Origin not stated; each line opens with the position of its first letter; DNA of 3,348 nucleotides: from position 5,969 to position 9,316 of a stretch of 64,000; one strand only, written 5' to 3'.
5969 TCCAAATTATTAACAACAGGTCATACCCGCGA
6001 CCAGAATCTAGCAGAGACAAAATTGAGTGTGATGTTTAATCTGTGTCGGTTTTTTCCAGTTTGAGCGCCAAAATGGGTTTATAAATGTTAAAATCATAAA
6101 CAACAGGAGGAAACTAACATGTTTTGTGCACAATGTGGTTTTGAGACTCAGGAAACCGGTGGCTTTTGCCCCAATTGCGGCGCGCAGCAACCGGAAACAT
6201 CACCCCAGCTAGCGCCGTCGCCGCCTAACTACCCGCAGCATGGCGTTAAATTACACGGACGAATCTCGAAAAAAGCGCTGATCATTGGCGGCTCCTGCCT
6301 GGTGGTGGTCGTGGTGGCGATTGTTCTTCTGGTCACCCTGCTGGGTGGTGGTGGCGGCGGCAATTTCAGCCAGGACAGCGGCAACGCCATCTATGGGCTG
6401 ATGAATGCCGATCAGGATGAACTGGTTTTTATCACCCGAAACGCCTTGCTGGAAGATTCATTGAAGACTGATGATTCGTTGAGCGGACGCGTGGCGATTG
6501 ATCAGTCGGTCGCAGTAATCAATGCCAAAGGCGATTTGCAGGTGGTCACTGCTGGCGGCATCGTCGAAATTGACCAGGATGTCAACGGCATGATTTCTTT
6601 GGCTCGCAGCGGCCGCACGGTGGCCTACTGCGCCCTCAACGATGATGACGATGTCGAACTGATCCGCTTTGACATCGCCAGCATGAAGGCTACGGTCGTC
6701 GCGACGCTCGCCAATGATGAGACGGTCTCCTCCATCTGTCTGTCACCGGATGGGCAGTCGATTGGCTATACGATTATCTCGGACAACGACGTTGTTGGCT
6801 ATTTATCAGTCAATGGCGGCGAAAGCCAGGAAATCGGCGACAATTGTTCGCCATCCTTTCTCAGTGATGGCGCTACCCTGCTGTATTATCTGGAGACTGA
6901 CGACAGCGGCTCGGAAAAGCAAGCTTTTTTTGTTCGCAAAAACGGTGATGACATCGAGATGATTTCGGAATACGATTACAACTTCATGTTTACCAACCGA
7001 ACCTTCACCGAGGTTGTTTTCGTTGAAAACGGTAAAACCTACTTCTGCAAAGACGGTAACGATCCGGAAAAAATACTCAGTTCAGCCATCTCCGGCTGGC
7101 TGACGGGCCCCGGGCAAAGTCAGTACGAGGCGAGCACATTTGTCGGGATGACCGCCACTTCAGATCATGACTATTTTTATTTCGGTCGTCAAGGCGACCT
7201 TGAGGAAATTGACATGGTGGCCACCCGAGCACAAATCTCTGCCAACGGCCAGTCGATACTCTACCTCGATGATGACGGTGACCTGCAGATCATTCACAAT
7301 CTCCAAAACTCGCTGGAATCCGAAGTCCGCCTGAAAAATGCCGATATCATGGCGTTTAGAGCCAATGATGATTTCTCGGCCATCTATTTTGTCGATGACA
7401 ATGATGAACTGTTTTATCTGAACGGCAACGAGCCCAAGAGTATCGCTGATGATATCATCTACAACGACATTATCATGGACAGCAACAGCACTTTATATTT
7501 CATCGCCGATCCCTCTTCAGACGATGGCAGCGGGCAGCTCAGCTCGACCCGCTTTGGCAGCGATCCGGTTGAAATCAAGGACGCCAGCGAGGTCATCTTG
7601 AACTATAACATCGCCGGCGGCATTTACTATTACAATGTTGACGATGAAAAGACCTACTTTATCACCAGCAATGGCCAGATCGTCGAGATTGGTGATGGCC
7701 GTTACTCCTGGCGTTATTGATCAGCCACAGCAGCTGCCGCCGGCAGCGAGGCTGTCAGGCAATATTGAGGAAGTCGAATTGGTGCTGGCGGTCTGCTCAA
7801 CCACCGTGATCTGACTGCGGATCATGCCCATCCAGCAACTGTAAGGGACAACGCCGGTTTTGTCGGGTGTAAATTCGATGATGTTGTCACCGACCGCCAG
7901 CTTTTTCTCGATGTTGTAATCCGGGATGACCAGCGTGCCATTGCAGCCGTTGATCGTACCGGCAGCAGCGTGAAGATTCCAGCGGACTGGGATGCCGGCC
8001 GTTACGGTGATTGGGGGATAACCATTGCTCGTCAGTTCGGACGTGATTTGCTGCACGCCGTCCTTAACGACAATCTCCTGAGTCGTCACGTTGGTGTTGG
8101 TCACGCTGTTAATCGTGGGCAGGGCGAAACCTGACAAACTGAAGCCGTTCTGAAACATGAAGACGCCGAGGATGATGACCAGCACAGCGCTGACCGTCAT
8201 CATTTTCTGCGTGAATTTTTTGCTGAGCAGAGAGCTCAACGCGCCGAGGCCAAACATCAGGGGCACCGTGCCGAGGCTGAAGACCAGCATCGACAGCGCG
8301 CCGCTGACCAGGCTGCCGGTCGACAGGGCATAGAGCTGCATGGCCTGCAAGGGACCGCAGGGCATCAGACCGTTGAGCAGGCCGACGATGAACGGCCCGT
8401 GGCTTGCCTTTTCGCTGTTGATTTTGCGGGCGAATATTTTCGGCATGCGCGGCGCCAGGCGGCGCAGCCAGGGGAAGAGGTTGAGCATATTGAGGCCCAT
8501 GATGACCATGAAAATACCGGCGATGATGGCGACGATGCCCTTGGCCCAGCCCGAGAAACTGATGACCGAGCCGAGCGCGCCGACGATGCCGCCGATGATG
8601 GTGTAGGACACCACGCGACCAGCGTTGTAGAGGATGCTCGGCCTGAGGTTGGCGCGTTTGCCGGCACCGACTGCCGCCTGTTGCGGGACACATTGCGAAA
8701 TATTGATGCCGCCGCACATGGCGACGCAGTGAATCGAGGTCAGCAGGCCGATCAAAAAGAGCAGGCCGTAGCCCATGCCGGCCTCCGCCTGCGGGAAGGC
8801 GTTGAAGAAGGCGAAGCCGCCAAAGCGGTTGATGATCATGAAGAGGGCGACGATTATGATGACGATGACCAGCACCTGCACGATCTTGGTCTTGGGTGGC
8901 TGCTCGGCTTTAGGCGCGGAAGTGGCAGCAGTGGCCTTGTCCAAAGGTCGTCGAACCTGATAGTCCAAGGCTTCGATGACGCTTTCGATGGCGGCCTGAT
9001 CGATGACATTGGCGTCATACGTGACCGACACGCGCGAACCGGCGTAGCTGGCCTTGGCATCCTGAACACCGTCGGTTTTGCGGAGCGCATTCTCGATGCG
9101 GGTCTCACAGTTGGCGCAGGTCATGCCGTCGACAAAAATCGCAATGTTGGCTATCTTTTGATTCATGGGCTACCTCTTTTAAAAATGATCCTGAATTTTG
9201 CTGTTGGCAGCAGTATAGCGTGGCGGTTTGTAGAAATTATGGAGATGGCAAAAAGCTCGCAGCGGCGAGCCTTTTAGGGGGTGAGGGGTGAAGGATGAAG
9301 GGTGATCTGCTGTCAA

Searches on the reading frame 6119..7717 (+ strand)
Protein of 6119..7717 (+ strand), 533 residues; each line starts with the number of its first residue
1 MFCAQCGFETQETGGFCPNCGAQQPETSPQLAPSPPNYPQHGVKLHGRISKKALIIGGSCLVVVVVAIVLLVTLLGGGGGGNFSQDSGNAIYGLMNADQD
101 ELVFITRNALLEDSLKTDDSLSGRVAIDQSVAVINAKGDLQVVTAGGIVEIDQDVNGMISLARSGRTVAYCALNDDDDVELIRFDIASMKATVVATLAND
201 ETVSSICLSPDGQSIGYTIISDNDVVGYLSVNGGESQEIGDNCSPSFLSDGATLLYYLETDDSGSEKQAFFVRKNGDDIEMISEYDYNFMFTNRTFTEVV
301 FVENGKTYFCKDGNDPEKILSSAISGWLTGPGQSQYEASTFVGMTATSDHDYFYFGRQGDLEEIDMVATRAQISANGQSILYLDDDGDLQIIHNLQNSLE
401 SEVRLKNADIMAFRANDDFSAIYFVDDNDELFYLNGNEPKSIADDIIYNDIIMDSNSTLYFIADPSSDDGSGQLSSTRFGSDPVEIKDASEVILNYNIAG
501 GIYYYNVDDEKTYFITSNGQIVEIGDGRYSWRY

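Call 5: search_protein_families(library=pfam, proteins=[window:6119-7717:+], max_evalue=0.1)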
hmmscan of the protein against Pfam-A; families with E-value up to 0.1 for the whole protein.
window:6119-7717:+ (533 aa): 4 families
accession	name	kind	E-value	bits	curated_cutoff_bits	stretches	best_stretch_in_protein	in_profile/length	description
PF18073.7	Zn_ribbon_LapB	-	0.0093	16.1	25.7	1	3-22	3-22/28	Rubredoxin metal binding domain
PF12773.13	DZR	-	0.022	15.3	27.3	1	3-24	1-22/45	Double zinc ribbon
PF13240.11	Zn_Ribbon_1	-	0.063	13.5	25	0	2-22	1-21/23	zinc-ribbon domain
PF11178.13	DUF2963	-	0.074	12.9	22.6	0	273-310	2-36/52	Protein of unknown function (DUF2963)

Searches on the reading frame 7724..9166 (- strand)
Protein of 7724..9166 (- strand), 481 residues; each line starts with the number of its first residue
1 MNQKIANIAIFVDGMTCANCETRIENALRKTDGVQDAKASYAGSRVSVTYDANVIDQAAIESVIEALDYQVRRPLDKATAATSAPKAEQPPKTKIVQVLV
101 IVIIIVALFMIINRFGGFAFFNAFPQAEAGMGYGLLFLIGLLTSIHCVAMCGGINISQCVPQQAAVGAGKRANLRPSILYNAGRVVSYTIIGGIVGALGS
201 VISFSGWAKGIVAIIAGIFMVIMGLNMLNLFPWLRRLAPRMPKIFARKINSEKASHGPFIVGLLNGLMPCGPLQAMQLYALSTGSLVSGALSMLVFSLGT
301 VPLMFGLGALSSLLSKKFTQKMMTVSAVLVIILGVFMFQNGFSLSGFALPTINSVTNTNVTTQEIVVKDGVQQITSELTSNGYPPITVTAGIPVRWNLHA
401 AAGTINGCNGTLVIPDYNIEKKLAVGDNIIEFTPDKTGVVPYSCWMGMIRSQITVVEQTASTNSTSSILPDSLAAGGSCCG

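Call 5: search_protein_families(library=pfam, proteins=[window:7724-9166:-], max_evalue=0.1)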
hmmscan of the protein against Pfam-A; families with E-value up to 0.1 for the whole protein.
window:7724-9166:- (481 aa): 4 families
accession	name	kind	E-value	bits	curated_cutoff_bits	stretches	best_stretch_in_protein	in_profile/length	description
PF13386.12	DsbD_2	-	1.1e-52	179.3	24.9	1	136-335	2-198/199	Cytochrome C biogenesis protein transmembrane region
PF00403.32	HMA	-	2.5e-14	53.8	24.8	1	10-69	2-61/62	Heavy-metal-associated domain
PF02683.22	DsbD_TM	-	3.8e-09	36.6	27.1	1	135-338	7-215/219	Cytochrome C biogenesis protein transmembrane domain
PF19803.4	DUF6286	-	0.0067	17.3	35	1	15-77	35-94/108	Family of unknown function (DUF6286)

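Call 6: search_protein_families(library=ncbifam, proteins=[window:7724-9166:-], max_evalue=0.1)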
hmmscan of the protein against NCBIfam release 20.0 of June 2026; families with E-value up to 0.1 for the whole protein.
window:7724-9166:- (481 aa): 15 families
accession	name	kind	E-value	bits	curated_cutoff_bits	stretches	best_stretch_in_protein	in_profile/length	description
NF033556.1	MerTP_fusion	equivalog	2.4e-13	50.1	180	1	3-71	117-185/186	mercuric transport protein MerTP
NF033795.1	chaper_CopZ_Bs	exception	5.2e-13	49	91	1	10-71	4-65/66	copper chaperone CopZ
NF041115.1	UxxU_metal_bind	equivalog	1.3e-11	44.5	95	1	6-66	4-64/74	metal-binding (seleno)protein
NF033794.2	chaper_CopZ_Eh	exception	6e-10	39.1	95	1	11-71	5-65/68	copper chaperone CopZ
NF008262.1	PRK11033.1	equivalog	3.9e-09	35.5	1005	1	8-120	43-151/731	zinc/cadmium/mercury/lead-transporting ATPase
NF047957.1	CopZ_AFE_1862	equivalog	5.3e-09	36.4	85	1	10-54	3-47/62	CopZ family metallochaperone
NF010311.1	PRK13748.1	subfamily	6.9e-09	35.1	600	1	10-79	3-71/560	mercury(II) reductase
NF033775.1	P_type_ZntA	exception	1e-08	34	1240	1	7-121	49-157/732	Zn(II)/Cd(II)/Pb(II) translocating P-type ATPase ZntA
TIGR00003.1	TIGR00003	subfamily_domain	1.1e-08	35.1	62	1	10-71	4-65/66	copper ion binding protein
TIGR02052.1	MerP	equivalog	1.7e-07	31.6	92.55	1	8-60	25-77/92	mercury resistance system periplasmic binding protein MerP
NF001419.0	PRK00293.1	subfamily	4.1e-06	25.7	330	1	170-338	208-382/574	protein-disulfide reductase DsbD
NF045683.1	MerT_CopZ_Se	exception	6.3e-06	25.8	375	1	7-60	163-216/235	MerT/CopZ fusion-like heavy metal transport selenoprotein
NF007952.0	PRK10671.1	equivalog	1.6e-05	23.3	1316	1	8-63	105-158/838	copper-exporting P-type ATPase CopA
NF033781.1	chaper_CopP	exception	5.2e-05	23.3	112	1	9-65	3-59/65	copper-binding metallochaperone CopP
NF033553.1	MerP_Gpos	exception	0.067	13.1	110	0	11-70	50-110/112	mercury resistance system substrate-binding protein MerP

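Call 65: find_related_loci(query=window:7724-9166:-, collection=metagenome_contigs, flank=6000)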
Query window:7724-9166:- (481 aa) in metagenome_contigs; peptide patterns used: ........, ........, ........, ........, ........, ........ (x = any residue, [..] = any of these).
600 stretches matched a pattern (row limit reached: there are more); 503 encode a relative of the query (tblastn E <= 1e-3); the best 80 are kept; 80 distinct loci.
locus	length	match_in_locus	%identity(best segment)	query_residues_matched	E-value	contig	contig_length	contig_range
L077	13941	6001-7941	66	1-481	0e+0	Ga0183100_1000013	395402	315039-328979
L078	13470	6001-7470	66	1-458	0e+0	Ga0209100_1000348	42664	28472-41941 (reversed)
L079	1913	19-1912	65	5-457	0e+0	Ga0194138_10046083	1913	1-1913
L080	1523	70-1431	64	1-457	0e+0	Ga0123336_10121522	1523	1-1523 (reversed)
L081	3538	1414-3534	65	1-458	0e+0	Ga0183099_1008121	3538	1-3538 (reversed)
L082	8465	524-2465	65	1-456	0e+0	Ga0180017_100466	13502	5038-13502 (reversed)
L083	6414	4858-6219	65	1-457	0e+0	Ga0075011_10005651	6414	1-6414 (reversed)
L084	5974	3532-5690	62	1-458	0e+0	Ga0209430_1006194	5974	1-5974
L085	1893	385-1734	64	1-456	0e+0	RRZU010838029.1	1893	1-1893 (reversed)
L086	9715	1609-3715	67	10-458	0e+0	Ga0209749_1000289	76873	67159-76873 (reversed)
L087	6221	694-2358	59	1-467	0e+0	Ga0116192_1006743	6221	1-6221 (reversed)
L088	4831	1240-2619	59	5-467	0e+0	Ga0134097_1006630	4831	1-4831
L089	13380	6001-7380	59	5-467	2e-178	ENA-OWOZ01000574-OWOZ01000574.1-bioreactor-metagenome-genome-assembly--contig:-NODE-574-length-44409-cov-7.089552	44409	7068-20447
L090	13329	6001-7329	58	5-458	4e-178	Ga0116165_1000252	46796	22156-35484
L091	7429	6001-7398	57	1-467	2e-176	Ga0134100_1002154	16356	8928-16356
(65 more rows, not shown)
